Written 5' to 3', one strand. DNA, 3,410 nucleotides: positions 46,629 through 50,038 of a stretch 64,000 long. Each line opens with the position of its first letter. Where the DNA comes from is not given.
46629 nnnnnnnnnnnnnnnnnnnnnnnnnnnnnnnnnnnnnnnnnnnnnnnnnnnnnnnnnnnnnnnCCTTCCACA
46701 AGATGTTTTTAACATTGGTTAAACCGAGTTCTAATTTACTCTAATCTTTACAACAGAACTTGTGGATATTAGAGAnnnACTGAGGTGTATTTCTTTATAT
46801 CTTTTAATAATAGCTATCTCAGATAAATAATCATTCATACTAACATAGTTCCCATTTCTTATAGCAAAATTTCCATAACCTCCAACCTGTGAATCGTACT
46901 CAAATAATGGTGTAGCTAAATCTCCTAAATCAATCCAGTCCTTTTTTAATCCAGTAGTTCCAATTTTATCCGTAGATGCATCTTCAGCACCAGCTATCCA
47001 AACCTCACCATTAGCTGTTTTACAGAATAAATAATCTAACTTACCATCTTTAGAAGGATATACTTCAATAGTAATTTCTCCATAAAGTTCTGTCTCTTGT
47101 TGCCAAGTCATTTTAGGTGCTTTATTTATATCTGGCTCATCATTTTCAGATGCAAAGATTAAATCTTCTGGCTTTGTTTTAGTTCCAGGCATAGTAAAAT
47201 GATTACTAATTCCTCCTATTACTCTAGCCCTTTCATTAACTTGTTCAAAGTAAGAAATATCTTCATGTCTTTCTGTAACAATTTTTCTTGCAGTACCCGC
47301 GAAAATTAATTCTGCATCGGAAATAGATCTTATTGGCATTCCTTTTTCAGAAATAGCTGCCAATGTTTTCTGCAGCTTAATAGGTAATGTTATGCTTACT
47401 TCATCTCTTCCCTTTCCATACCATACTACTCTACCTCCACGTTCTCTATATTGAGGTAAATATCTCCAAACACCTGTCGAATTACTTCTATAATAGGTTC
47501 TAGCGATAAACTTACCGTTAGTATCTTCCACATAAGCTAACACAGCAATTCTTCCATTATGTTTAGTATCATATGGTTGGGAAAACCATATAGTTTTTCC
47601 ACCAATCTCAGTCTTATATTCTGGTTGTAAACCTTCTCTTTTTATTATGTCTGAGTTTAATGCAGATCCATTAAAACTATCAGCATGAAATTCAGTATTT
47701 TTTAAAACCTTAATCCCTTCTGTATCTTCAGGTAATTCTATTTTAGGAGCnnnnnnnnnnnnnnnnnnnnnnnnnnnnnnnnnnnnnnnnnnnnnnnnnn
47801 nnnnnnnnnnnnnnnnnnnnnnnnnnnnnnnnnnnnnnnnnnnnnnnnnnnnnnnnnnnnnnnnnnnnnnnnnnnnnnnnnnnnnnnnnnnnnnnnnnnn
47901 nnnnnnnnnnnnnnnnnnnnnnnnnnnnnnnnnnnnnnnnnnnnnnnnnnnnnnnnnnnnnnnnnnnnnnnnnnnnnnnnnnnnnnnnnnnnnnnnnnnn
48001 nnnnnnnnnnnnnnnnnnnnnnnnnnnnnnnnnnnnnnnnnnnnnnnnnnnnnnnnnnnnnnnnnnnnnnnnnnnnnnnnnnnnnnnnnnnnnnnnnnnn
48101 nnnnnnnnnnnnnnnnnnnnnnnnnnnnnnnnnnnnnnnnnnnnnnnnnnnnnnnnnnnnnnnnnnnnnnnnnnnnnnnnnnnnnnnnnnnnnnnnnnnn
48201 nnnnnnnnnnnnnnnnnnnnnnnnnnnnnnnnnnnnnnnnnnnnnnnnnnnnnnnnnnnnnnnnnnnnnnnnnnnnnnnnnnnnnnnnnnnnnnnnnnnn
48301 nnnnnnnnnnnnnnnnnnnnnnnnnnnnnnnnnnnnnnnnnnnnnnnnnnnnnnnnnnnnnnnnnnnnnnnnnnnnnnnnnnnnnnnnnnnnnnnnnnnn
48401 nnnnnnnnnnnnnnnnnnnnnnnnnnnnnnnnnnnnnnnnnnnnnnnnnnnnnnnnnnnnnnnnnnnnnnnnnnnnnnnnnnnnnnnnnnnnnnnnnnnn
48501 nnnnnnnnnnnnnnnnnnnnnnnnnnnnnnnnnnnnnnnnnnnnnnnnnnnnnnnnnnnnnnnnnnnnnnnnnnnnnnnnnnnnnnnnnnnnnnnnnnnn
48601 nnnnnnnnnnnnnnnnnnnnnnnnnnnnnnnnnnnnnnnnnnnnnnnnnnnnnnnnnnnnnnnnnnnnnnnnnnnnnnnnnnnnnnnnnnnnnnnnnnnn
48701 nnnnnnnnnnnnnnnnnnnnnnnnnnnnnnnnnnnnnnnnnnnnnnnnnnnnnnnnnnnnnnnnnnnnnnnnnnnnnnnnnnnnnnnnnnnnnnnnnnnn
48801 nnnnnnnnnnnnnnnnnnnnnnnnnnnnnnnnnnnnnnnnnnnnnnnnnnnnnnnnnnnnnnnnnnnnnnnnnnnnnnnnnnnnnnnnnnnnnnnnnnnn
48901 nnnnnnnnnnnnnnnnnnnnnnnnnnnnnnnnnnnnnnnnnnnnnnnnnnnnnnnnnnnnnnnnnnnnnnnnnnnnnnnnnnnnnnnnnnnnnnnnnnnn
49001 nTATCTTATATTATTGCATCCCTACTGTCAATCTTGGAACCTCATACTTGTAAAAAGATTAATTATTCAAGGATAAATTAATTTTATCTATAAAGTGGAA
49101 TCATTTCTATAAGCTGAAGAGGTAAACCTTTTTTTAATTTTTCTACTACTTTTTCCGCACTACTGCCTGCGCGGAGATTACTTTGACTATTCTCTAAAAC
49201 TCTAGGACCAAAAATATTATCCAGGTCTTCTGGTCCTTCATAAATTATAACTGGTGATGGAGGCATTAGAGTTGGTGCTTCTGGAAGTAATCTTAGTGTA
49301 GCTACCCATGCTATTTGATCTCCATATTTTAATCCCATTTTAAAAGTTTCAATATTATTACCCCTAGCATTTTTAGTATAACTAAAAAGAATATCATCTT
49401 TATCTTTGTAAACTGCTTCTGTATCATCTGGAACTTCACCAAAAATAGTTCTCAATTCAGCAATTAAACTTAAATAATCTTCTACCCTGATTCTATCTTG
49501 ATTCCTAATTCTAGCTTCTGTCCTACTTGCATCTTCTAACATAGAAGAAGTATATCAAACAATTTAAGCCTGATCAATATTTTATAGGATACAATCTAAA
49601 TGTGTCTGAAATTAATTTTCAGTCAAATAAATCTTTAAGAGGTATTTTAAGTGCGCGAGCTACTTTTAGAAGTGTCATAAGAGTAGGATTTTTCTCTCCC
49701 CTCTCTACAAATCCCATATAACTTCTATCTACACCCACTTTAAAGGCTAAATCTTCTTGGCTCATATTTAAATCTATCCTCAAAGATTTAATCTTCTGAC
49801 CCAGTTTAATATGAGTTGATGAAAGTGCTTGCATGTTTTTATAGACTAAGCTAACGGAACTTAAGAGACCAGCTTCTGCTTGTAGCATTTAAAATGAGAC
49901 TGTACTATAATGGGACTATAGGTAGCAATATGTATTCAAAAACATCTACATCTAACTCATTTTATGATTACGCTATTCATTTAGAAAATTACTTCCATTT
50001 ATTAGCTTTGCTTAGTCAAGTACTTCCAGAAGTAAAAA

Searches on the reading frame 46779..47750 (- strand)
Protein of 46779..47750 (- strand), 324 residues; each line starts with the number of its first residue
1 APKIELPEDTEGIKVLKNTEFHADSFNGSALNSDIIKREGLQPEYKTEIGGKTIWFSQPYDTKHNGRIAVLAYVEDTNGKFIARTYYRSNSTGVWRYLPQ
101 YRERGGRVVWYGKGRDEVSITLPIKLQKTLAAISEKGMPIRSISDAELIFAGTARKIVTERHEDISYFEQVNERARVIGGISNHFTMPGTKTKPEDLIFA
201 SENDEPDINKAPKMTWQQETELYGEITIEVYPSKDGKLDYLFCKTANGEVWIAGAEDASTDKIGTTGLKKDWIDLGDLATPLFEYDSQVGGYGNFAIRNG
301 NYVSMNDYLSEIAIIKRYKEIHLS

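Call 43: search_solved_structures(query=A2, max_evalue=10)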
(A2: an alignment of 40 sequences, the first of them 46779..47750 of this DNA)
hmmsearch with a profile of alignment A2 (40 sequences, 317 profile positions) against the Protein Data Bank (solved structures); distinct sequences matched with E-value up to 10: 0.

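Call 44: find_related_loci(query=A2, collection=viral_contigs, flank=10000)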
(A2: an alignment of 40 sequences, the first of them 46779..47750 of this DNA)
Query A2 (324 aa) in viral_contigs; peptide patterns used: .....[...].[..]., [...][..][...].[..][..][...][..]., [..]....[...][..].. (x = any residue, [..] = any of these).
82 stretches matched a pattern, but none encodes a relative of the query by tblastn (E <= 1e-3).

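Call 45: search_dna_similar(query=window:46779-47750:-, collection=phages, mode=protein, max_evalue=0.001)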
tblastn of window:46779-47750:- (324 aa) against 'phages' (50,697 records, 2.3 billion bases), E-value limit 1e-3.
No match.

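Call 46: search_dna_similar(query=window:46779-47750:-, collection=plasmids, mode=protein, max_evalue=0.001)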
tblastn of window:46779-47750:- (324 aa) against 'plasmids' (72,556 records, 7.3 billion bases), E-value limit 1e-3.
No match.

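Call 49: predict_structure(alignment_id=A2)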
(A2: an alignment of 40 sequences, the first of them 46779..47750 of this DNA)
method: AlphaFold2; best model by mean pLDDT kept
length: 324 residues; sequences in the alignment: 40
mean_pLDDT: 90.8   pTM: 0.90
mean pLDDT of the five models: 90.8, 90.7, 90.5, 90.4, 90.0
residues with pLDDT >= 90: 245; 70-90: 55; 50-70: 24; < 50: 0
segments of 3 or more residues with pLDDT < 50: none
pLDDT, mean of each block of 10 residues (from residue 1): 88 96 90 97 97 97 88 96 95 92 87 67 97 94 95 81 66 78 65 92 96 97 96 97 98 95 94 92 94 95 97 97 92
secondary structure, 60 per line:
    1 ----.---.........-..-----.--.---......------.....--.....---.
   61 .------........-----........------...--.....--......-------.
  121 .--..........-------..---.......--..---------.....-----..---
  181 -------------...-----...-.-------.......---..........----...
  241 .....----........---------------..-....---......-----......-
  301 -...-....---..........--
elements in order: H9-17 H33-38 E45-49 E52-56 E68-75 E81-88 E95-97 E100-104 E107-112 H124-133 H146-152 H166-170 E214-220 E224-233 E238-245 E250-257 H276-279 E283-285 E294-299 E302-304 H306-309 H313-322

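Call 54: fold_search(model_id=the predicted structure, library=pdb)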
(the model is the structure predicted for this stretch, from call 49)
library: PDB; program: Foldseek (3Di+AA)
matches with E <= 10: 414; with E <= 0.001: 0
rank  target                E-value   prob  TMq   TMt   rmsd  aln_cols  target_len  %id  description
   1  5x04_B                2.8e-02  0.08  0.11  0.13  19.5       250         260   12  12:0-ACP thioesterase from Umbellularia californica (released 2017-10-25)
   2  5ay6_A                7.6e-02  0.12  0.14  0.15  17.8       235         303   12  32 kDa Fragment of the Flagellar hook protein FlgE from Caulobacter crescentus (released 2016-08-17)
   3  8tar_A                1.3e-01  0.02  0.10  0.03  20.2       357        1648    6  APC/C-CDH1-UBE2C-Ubiquitin-CyclinB-NTD (released 2023-09-27)
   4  5boi                  2.2e-01  0.04  0.13  0.17  17.6       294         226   10  Bacillus megaterium YpeB C-terminal domain (released 2015-08-12)
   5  6d34_B                3.7e-01  0.07  0.10  0.21  12.2       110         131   13  Apo Crystal Structure of TerC, a Terfestatin Biosynthesis Enzyme (released 2018-06-13)
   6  8jn8                  5.2e-01  0.06  0.12  0.09  19.0       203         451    7  Crystal structure of c-Src in complex with covalent inhibitor DC-Srci-6668 (released 2024-06-12)
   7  7vci_C                5.2e-01  0.05  0.12  0.11  17.1       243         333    7  Structure of Xenopus laevis NPC nuclear ring asymmetric unit (released 2022-02-02)
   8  8bf4_C                5.2e-01  0.04  0.13  0.09  21.4       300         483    6  Crystal structure of Mouse Plexin-B1 (20-535) in complex with VHH15 and VHH14 (released 2023-05-03)
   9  5khu_A                5.2e-01  0.01  0.11  0.04  19.2       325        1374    6  Model of human Anaphase-promoting complex/Cyclosome (APC15 deletion mutant), in complex with the Mitotic checkpoint co (released 2016-09-07)
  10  6zgp_I                5.5e-01  0.02  0.11  0.10  20.7       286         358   10  Crystal structure of the quaternary ammonium Rieske monooxygenase CntA in complex with inhibitor MMV12 (MMV020670) (released 2020-11-18)
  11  9iqk_A                6.2e-01  0.12  0.10  0.23   8.3        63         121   13  SacM in complex with LC3 (released 2025-07-16)
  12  8bb7_B                6.2e-01  0.03  0.13  0.09  20.4       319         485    8  Crystal structure of Mouse Plexin-B1 (20-535) in complex with VHH15 (released 2023-05-03)
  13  9euf_5                6.6e-01  0.05  0.13  0.10  21.1       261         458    7  Cryo-EM structure of Staphylococcus aureus bacteriophage phi812 baseplate in the pre-contraction state - complete (released 2025-04-09)
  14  6qvf_C                7.0e-01  0.09  0.12  0.21  12.5       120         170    8  TT_C0855 competence pilin from Thermus thermophilus HB27 (released 2019-05-29)
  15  9iq7_A                7.4e-01  0.12  0.10  0.23   8.1        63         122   13  SacM-homologous of AkaM (released 2025-07-16)
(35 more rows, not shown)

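Call 63: fold_search(model_id=the predicted structure, library=viral)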
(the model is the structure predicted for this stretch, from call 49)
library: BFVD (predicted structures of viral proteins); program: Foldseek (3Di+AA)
matches with E <= 10: 838; with E <= 0.001: 2
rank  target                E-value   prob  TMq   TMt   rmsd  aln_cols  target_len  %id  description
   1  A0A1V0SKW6            7.9e-08  1.00  0.49  0.45   8.4       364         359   14  Uncharacterized protein [Klosneuvirus KNV1]
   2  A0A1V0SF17            1.4e-07  1.00  0.56  0.27   9.7       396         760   13  Uncharacterized protein [Hokovirus HKV1]
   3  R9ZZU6                1.4e-02  0.06  0.10  0.04  32.0       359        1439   12  Uncharacterized protein [Cellulophaga phage phi46:3]
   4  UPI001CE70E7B         2.5e-02  0.11  0.14  0.08  17.9       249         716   12  (no name look-up for this kind of identifier)
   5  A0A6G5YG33            3.1e-02  0.10  0.12  0.03  22.6       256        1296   10  (no name in the UniProt tables at hand)
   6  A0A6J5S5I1            3.5e-02  0.10  0.12  0.07  18.1       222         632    8  C1q domain containing protein [uncultured Caudovirales phage]
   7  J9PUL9                4.2e-02  0.05  0.11  0.03  23.4       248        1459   10  Putative tail fiber protein [Bacillus phage BCD7]
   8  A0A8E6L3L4            4.4e-02  0.54  0.16  0.29  10.6       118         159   14  (no name in the UniProt tables at hand)
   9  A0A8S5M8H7            4.7e-02  0.05  0.13  0.09  39.5       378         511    9  Tail collar fiber protein [Caudovirales sp. ctCiv1]
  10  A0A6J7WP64            5.3e-02  0.18  0.13  0.22  16.1       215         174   10  Uncharacterized protein [uncultured Caudovirales phage]
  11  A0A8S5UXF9            7.9e-02  0.08  0.14  0.18  15.2       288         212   11  ERF superfamily protein [Podoviridae sp. ctW0z17]
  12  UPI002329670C         8.9e-02  0.07  0.12  0.17  16.9       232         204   12  (no name look-up for this kind of identifier)
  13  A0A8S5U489            8.9e-02  0.05  0.11  0.16  24.2       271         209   11  YopX protein [Siphoviridae sp. ct6GI21]
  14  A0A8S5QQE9            1.3e-01  0.04  0.12  0.07  44.7       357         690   13  Tail collar fiber protein [Caudovirales sp. ctkvU4]
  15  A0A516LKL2            1.3e-01  0.08  0.12  0.07  17.4       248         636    6  (no name in the UniProt tables at hand)
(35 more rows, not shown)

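Call 77: search_protein_families(library=pfam, alignment_id=A2, max_evalue=1)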
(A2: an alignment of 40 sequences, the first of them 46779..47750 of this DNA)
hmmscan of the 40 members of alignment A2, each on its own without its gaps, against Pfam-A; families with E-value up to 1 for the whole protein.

A. member 1, window:46779-47750:- (324 aa): 2 families
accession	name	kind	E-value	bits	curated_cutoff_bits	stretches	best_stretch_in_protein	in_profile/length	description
PF17785.7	PUA_3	-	0.018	15.3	22.6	1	73-98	37-62/64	PUA-like domain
PF11178.13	DUF2963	-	0.15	11.9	22.6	0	65-94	4-34/52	Protein of unknown function (DUF2963)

B. families by the number of members that match (of 40 scanned): 16 families
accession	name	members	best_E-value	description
PF07494.17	Reg_prop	8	0.00042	Two component regulator propeller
PF17785.7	PUA_3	1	0.018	PUA-like domain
PF15664.10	TMEM252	1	0.019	Transmembrane protein 252 family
PF14220.11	DUF4329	1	0.048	Domain of unknown function (DUF4329)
PF22673.2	MCP-like_PDC_1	1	0.049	Methyl-accepting chemotaxis protein-like, first PDC sensor domain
PF10891.13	DUF2719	1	0.082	Protein of unknown function (DUF2719)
PF07460.16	NUMOD3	1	0.088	NUMOD3 motif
PF21094.3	Nup188_SH3-like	1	0.093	Nup188 SH3-like domain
PF18060.6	F_actin_bund_C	1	0.098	F actin bundling C terminal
PF01666.22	DX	1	0.12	DX module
PF10794.15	DUF2606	1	0.12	Protein of unknown function (DUF2606)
PF11178.13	DUF2963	1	0.15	Protein of unknown function (DUF2963)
PF21096.2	RecA_C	1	0.16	RecA C-terminal domain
PF21934.1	Yop-YscD_ppl_3rd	1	0.21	YscD/CdsD-like Bon-like domain 3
PF10784.15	Plasmid_stab_B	1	0.24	Plasmid stability protein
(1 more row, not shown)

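Call 78: search_protein_families(library=ncbifam, alignment_id=A2, max_evalue=1)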
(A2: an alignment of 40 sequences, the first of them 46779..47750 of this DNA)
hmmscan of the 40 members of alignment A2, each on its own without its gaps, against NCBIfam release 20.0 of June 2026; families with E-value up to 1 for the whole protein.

A. member 1, window:46779-47750:- (324 aa): 0 families

B. families by the number of members that match (of 40 scanned): 2 families
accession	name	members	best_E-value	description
TIGR00008.1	infA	1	0.029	translation initiation factor IF-1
NF007160.0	PRK09598.1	1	0.19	phosphoethanolamine--lipid A transferase EptA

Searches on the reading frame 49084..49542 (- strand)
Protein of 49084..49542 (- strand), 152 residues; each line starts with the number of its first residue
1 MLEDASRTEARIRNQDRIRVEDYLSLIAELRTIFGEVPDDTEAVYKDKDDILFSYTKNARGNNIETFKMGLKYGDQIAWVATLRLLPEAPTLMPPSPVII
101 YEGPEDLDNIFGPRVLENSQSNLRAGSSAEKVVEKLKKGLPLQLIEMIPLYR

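Call 5: search_protein_families(library=pfam, proteins=[window:49084-49542:-], max_evalue=0.1)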
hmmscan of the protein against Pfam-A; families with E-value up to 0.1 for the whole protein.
window:49084-49542:- (152 aa): 1 family
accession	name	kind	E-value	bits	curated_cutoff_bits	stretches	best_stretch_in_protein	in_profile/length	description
PF11496.14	HDA2-3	-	0.082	12.5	27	0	13-53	235-275/278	Class II histone deacetylase complex subunits 2 and 3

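Call 6: search_protein_families(library=ncbifam, proteins=[window:49084-49542:-], max_evalue=0.1)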
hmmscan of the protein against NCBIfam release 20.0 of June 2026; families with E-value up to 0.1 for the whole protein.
window:49084-49542:- (152 aa): 0 families

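Call 7: search_protein_families(library=padloc, proteins=[window:49084-49542:-], max_evalue=0.1)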
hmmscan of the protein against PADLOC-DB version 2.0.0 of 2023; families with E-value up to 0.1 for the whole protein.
window:49084-49542:- (152 aa): 0 families

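Call 8: search_protein_families(library=phrogs, proteins=[window:49084-49542:-], max_evalue=0.1)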
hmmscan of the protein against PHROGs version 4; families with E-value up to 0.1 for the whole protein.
window:49084-49542:- (152 aa): 0 families

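Call 12: find_homologous_proteins(query=window:49084-49542:-)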
Query window:49084-49542:- (152 aa): 1 proteins with E <= 0.001 among 59 candidates.
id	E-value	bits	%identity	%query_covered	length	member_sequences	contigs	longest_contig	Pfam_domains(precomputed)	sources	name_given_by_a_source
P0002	2.4e-93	327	100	100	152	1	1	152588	-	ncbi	-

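Call 57: search_solved_structures(query=window:49084-49542:-, max_evalue=10)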
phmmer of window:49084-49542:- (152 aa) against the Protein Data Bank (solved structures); distinct sequences matched with E-value up to 10: 1.
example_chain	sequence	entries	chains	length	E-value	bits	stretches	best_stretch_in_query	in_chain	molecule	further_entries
5ztc_A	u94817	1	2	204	1.4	12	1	28-75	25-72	Lmo2088 protein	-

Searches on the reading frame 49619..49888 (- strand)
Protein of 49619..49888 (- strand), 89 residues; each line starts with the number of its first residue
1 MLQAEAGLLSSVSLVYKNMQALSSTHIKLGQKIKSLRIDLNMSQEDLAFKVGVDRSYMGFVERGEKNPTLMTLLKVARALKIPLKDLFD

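Call 5: search_protein_families(library=pfam, proteins=[window:49619-49888:-], max_evalue=0.1)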
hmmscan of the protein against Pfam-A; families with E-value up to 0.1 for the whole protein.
window:49619-49888:- (89 aa): 6 families
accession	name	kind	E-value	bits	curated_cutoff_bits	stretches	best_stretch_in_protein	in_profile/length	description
PF01381.28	HTH_3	-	9.8e-15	54.8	23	1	33-87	1-55/55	Helix-turn-helix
PF12844.13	HTH_19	-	4.8e-08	33.2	30.2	1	30-88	1-59/64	Helix-turn-helix domain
PF13560.12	HTH_31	-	2.3e-07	31.5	27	1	29-83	2-57/64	Helix-turn-helix domain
PF13443.12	HTH_26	-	2.1e-06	28.3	22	1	32-89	1-59/63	Cro/C1-type HTH DNA-binding domain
PF12329.13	TMF_DNA_bd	-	0.023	15.1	35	1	17-47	19-49/74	TATA element modulatory factor 1 DNA binding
PF13545.12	HTH_Crp_2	-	0.084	13.3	27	0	35-55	17-36/70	Crp-like helix-turn-helix domain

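Call 7: search_protein_families(library=padloc, proteins=[window:49619-49888:-], max_evalue=0.1)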
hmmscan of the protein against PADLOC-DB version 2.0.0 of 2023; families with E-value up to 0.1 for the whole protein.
window:49619-49888:- (89 aa): 24 families
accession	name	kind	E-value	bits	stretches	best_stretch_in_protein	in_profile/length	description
PDLC03664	Control_protein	-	2.9e-17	60.9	1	26-88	11-73/74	control protein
PDLC03665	Control_protein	-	8.2e-16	56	1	24-89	4-70/77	control protein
PDLC02926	HTH_VI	-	5.7e-14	50.1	1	28-87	1-60/92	-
PDLC03666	Control_protein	-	5.6e-11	40.7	1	28-88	6-66/77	control protein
PDLC03671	Control_protein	-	8.4e-11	40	1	29-83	15-69/84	control protein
PDLC03952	RmrA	-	4.1e-10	37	1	16-85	10-79/395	-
PDLC03668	Control_protein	-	7.5e-10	37.2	1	29-81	9-61/79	control protein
PDLC04142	capH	-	4.7e-07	28.8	1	27-87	5-65/103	capH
PDLC03536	REase_II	-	1.5e-06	26.1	1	29-89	11-71/237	Type II restriction enzyme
PDLC03953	RmrA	-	1.3e-05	22.6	1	29-85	6-62/373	-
PDLC03947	RmrA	-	2.5e-05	21.3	1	24-85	7-68/383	-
PDLC03312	MTase_II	-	2.5e-05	20.2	1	14-69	43-101/1344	Type II methyltransferase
PDLC03944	RmrA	-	0.00011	19.4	1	30-85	8-63/384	-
PDLC04775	PDC-M69A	-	0.00014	20.4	1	27-87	6-66/113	-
PDLC04762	PDC-M64C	-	0.00022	19.2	1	27-85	26-84/97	-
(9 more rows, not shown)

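Call 8: search_protein_families(library=phrogs, proteins=[window:49619-49888:-], max_evalue=0.1)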
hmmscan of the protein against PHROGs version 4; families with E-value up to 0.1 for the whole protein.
window:49619-49888:- (89 aa): 25 families
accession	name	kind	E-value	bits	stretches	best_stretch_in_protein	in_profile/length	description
phrog_3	-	transcription regulation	1.2e-11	46.1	1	20-88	81-146/430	transcriptional repressor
phrog_8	-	transcription regulation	4.4e-10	40.5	1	23-87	71-135/346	transcriptional regulator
phrog_7241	-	transcription regulation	6.6e-10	40.1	1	24-88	57-121/122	transcriptional regulator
phrog_1373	-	transcription regulation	9.6e-10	39.7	1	25-84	60-119/166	transcriptional regulator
phrog_5823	-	transcription regulation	4.5e-09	36.9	1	26-88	4-67/404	transcriptional regulator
phrog_4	-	transcription regulation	2.4e-08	34.4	1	26-88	132-192/400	transcriptional repressor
phrog_2439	-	transcription regulation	7.8e-08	32.6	1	30-85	9-64/367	transcriptional regulator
phrog_2104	-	unknown function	7.3e-06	27.1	1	30-78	41-89/103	-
phrog_2328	-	transcription regulation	2e-05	25.4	1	28-88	15-75/128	transcriptional repressor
phrog_32768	-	unknown function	2.6e-05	24.1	1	24-87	5-69/446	-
phrog_1468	-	transcription regulation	2.8e-05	24.7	1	28-68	7-47/67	transcriptional repressor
phrog_2967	-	transcription regulation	0.00015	22.4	1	28-88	10-70/225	transcriptional regulator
phrog_2339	-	DNA, RNA and nucleotide metabolism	0.0028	18.6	1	26-80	23-78/98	HTH DNA binding protein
phrog_4031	-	unknown function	0.0028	17.2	1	32-84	522-575/626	-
phrog_955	-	DNA, RNA and nucleotide metabolism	0.0075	17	1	27-67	23-63/142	HTH DNA binding protein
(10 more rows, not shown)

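Call 107: search_protein_families(library=ncbifam, proteins=[window:49619-49888:-], max_evalue=0.00001)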
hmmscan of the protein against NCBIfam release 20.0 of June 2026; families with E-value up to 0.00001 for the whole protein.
window:49619-49888:- (89 aa): 8 families
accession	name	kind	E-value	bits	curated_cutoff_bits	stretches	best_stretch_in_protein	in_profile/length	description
TIGR03070.1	couple_hipB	subfamily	1e-10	41.4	71.65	1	28-82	2-56/58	type II toxin-antitoxin system Y4mF family antitoxin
NF041951.1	phage_RstR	subfamily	5.7e-10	39.4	80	1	28-84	2-58/108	RstR family transcriptional repressor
NF006015.0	PRK08154.1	subfamily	2.3e-09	36.9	204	1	23-88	25-90/314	anaerobic benzoate catabolism transcriptional regulator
NF047948.1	male_kill_WMK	equivalog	1.2e-08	34.8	300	1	19-88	153-222/300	WO male-killing family protein Wmk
NF046032.1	TransRegSlrRBacil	equivalog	2.8e-07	30.7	250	1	30-89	3-63/149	HTH-type transcriptional regulator SlrR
NF010465.0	PRK13890.1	equivalog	1.2e-06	28.6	96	1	38-87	15-64/121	conjugal transfer protein TrbA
TIGR00270.2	TIGR00270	equivalog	1.9e-06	27.8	110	1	30-85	77-132/159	multiprotein bridging factor aMBF1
NF007271.0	PRK09726.1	equivalog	9.4e-06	25.5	79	0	27-83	11-67/88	type II toxin-antitoxin system antitoxin HipB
